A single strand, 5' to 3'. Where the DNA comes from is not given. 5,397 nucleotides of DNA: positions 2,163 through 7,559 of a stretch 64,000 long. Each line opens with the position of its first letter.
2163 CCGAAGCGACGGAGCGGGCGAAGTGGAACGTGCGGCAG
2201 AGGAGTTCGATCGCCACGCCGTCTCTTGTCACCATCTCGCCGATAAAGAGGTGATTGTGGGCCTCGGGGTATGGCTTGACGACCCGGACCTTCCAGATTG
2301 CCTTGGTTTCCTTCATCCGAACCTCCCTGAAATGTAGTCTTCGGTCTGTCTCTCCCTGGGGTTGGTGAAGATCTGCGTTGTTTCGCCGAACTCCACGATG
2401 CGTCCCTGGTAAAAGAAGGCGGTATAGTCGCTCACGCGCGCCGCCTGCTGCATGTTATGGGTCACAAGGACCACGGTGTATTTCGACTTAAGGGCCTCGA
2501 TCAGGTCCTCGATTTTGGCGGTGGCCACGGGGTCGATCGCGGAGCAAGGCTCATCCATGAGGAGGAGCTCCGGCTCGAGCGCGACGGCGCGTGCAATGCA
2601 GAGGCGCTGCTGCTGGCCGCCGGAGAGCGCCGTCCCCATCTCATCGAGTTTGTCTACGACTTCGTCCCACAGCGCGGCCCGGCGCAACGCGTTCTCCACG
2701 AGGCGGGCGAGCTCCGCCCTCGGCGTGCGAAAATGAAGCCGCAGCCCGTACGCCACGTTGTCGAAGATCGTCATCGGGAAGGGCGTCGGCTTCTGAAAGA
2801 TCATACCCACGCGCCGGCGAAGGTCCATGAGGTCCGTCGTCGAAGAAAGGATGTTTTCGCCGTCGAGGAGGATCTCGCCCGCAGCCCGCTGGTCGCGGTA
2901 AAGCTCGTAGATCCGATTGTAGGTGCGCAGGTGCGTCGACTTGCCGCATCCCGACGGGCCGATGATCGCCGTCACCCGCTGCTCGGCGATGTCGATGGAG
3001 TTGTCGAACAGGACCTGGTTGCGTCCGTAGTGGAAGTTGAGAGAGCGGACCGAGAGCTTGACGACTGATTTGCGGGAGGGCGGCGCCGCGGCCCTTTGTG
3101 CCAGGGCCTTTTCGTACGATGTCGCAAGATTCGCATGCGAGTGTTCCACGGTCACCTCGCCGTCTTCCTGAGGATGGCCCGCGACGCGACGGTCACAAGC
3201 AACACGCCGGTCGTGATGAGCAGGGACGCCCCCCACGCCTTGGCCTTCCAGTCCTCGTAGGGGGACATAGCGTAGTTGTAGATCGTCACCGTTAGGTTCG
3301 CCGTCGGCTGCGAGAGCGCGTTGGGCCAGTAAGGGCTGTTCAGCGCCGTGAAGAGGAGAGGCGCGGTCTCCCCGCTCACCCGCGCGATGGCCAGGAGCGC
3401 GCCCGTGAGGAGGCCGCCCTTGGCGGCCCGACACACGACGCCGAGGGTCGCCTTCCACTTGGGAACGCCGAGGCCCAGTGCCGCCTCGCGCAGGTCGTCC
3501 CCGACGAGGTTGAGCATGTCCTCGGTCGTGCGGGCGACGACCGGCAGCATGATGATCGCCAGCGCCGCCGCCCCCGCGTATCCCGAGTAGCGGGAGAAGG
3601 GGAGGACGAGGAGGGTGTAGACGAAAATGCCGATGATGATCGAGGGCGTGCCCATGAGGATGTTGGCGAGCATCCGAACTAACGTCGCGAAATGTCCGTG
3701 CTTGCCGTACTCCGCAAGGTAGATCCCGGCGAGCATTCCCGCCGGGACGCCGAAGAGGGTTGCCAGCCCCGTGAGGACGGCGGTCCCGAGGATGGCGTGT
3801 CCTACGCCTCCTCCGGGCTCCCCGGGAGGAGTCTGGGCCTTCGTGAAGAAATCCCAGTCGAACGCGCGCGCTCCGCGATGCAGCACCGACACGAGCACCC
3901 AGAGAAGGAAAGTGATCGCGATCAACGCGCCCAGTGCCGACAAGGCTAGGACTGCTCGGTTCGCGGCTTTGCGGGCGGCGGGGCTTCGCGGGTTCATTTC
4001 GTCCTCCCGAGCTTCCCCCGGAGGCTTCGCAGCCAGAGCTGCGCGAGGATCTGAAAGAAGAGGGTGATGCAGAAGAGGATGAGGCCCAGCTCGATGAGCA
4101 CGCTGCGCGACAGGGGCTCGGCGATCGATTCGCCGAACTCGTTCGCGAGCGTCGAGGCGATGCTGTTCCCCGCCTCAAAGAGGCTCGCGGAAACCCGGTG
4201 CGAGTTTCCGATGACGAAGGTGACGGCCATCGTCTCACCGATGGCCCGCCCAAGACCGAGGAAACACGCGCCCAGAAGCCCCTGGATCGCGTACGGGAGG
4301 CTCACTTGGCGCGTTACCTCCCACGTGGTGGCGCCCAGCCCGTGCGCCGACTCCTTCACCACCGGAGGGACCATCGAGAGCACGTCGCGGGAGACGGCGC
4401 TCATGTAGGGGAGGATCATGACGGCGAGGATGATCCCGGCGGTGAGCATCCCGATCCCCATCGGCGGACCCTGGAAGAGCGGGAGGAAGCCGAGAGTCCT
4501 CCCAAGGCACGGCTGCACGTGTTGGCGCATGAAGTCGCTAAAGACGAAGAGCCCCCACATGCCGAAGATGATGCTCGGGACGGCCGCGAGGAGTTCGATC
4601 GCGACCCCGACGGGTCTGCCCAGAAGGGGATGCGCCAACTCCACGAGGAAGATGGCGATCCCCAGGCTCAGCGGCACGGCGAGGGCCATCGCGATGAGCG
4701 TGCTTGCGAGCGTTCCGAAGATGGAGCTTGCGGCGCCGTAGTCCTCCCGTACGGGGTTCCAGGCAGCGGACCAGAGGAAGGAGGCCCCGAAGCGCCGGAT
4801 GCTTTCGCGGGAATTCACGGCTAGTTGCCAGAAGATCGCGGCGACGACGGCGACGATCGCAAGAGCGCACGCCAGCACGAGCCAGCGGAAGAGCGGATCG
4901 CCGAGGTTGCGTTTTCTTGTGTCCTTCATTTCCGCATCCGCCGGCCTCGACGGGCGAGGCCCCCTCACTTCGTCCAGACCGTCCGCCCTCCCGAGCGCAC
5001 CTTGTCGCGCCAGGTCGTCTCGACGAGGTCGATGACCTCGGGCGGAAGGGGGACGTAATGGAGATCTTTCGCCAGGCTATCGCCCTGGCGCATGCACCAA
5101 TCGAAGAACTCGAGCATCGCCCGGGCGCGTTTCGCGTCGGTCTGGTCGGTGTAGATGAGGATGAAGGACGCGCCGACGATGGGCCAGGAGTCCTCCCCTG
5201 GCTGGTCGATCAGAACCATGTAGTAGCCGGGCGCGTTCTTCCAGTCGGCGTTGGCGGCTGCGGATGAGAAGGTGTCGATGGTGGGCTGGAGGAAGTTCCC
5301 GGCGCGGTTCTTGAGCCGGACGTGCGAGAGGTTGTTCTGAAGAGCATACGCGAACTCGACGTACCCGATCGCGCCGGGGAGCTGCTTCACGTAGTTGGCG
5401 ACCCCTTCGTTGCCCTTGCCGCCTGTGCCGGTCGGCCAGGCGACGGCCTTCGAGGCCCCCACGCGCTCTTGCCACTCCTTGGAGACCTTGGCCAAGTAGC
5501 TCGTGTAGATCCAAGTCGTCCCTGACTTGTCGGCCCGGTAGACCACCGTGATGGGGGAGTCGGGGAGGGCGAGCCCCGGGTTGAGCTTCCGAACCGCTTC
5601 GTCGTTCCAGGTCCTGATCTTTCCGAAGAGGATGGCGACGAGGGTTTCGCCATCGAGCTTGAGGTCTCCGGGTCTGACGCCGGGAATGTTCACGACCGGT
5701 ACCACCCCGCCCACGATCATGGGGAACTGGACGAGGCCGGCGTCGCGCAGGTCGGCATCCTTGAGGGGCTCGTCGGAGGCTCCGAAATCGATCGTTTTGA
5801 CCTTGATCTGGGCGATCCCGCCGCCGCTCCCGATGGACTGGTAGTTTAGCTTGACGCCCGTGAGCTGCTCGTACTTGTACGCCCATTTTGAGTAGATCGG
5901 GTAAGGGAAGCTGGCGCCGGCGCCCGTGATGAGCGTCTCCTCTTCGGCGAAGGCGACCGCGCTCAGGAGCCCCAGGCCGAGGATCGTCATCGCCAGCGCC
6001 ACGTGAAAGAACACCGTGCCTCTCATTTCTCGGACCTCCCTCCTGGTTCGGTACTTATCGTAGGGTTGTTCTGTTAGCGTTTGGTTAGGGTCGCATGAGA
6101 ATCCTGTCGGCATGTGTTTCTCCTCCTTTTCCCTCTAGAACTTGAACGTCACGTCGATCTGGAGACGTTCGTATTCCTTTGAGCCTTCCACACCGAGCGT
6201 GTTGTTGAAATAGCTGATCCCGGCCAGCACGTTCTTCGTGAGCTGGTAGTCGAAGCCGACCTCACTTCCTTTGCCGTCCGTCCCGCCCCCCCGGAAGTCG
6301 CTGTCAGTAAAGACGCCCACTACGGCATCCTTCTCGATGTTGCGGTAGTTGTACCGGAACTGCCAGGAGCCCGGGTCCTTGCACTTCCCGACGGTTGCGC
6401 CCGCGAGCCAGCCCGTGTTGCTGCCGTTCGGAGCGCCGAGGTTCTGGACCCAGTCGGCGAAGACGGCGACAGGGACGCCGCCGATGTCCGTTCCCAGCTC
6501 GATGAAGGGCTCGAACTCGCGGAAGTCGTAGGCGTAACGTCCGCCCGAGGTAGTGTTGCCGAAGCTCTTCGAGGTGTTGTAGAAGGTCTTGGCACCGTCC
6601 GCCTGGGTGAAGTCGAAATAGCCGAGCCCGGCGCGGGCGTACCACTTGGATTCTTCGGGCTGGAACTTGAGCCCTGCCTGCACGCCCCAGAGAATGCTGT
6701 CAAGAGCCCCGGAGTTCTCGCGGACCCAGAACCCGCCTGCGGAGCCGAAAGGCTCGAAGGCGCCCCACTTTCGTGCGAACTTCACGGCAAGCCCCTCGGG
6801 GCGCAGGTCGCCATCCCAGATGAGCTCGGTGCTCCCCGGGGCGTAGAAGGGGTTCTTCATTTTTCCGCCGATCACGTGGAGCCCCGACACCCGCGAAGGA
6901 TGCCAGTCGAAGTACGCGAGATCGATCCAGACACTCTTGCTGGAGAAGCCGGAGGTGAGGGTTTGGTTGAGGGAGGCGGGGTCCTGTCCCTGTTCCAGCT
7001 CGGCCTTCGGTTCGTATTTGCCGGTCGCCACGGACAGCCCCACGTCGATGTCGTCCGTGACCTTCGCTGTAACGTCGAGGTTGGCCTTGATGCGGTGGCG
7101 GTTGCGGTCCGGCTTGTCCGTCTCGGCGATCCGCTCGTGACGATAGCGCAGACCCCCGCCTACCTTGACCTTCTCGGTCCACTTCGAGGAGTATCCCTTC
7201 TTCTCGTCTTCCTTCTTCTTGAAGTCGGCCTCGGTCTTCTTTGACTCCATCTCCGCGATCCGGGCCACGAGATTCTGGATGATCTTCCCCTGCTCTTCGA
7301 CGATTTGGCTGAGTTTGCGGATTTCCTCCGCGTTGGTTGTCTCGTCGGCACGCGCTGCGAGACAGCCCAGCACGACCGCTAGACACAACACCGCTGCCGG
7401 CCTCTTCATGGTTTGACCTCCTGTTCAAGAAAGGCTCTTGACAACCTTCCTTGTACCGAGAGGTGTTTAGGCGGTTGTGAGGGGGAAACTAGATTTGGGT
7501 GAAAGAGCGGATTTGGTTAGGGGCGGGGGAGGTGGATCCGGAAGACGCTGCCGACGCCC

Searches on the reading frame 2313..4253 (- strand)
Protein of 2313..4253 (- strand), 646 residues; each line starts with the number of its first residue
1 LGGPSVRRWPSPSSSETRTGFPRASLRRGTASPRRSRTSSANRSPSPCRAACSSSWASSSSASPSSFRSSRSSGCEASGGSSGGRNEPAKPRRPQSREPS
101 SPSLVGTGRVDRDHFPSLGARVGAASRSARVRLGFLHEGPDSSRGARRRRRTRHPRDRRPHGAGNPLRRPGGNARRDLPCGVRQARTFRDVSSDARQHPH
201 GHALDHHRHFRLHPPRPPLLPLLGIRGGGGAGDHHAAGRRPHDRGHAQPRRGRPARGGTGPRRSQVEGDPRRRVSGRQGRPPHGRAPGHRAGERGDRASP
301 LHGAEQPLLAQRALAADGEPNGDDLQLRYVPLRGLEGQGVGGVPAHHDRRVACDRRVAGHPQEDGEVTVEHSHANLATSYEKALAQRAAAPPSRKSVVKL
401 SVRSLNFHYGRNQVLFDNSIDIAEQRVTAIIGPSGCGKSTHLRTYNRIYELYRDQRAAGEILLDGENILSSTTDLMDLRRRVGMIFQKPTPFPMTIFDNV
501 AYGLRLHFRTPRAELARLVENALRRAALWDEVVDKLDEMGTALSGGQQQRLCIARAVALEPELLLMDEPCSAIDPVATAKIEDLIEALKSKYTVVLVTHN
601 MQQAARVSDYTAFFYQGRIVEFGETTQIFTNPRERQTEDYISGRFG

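Call 54: search_protein_families(library=pfam, proteins=[window:2313-4253:-], max_evalue=0.00001)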
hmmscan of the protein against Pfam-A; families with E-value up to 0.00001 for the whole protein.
window:2313-4253:- (646 aa): 2 families
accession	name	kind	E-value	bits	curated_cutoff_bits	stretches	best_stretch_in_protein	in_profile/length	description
PF00005.33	ABC_tran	-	4.4e-28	99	25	1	418-570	4-136/137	ABC transporter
PF13304.12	AAA_21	-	1.8e-06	28.7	27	0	548-601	243-300/304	AAA domain, putative AbiEii toxin, Type IV TA system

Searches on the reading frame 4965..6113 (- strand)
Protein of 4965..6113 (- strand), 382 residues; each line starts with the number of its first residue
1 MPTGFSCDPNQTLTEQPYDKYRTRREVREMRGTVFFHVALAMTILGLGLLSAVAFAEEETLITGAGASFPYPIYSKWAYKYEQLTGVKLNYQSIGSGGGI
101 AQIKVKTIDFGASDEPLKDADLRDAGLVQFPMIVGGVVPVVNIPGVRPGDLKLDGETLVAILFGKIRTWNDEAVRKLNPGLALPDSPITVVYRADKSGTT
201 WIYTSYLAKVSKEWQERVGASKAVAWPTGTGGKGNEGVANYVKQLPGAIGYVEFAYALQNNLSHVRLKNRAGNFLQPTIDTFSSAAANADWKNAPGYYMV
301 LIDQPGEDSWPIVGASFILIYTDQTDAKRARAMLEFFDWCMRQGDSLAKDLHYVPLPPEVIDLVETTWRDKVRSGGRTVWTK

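Call 68: search_protein_families(library=pfam, proteins=[window:4965-6113:-], max_evalue=0.00001)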
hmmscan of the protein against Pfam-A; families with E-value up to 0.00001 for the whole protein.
window:4965-6113:- (382 aa): 2 families
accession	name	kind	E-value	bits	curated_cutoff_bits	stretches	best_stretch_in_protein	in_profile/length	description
PF12849.12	PBP_like_2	-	2.3e-37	129.7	27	1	56-340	4-263/267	PBP superfamily domain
PF01547.30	SBP_bac_1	-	7.5e-13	49.6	26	1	63-336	5-299/307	Bacterial extracellular solute-binding protein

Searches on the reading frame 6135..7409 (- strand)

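Call 68: search_protein_families(library=pfam, proteins=[window:6135-7409:-], max_evalue=0.00001)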
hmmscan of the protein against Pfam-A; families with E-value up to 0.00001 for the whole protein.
window:6135-7409:- (424 aa): 1 family
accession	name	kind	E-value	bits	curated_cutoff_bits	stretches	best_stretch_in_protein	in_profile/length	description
PF16930.11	Porin_5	-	4.7e-44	151.3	22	2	99-276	156-334/535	Putative porin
